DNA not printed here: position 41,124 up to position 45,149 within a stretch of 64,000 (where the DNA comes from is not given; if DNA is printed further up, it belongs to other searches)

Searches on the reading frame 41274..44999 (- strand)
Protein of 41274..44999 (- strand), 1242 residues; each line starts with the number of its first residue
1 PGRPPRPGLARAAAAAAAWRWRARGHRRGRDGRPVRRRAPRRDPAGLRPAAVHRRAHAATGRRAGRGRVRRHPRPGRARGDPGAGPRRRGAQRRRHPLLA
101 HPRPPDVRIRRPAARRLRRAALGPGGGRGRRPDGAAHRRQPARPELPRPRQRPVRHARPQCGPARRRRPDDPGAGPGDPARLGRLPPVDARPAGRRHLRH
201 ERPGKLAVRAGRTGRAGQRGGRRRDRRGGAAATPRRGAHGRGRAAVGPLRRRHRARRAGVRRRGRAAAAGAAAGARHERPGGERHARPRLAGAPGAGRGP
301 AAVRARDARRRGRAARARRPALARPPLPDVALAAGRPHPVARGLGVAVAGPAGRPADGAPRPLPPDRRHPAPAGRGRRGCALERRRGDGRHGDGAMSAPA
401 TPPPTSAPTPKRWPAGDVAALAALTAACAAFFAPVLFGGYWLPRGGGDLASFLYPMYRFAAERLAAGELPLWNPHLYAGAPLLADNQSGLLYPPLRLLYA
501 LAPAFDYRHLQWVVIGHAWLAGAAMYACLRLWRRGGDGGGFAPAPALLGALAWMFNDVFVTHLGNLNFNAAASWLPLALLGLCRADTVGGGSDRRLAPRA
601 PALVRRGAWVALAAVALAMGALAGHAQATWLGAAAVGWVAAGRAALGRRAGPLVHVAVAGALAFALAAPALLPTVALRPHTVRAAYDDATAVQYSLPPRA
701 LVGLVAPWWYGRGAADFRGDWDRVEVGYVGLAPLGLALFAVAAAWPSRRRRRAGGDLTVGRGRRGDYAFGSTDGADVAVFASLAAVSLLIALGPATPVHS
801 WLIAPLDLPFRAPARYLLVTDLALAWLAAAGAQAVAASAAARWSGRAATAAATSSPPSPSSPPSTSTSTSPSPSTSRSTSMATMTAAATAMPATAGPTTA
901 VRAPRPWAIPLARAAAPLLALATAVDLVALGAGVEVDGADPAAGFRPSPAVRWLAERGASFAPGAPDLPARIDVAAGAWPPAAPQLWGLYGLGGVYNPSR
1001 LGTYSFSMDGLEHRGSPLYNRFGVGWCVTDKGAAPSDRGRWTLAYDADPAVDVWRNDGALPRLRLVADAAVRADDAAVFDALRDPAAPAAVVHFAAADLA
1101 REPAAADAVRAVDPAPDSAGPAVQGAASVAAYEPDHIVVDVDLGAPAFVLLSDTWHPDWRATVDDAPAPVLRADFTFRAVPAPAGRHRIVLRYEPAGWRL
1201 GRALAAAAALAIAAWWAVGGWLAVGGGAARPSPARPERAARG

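Call 87: search_protein_families(library=pfam, proteins=[window:41274-44999:-], max_evalue=0.001)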
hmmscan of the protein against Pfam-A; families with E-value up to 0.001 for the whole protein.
window:41274-44999:- (1242 aa): 1 family
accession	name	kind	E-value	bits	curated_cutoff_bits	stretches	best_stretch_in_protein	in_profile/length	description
PF09586.16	YfhO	-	1.4e-06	27.4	28.5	1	1156-1203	786-833/835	Bacterial membrane protein YfhO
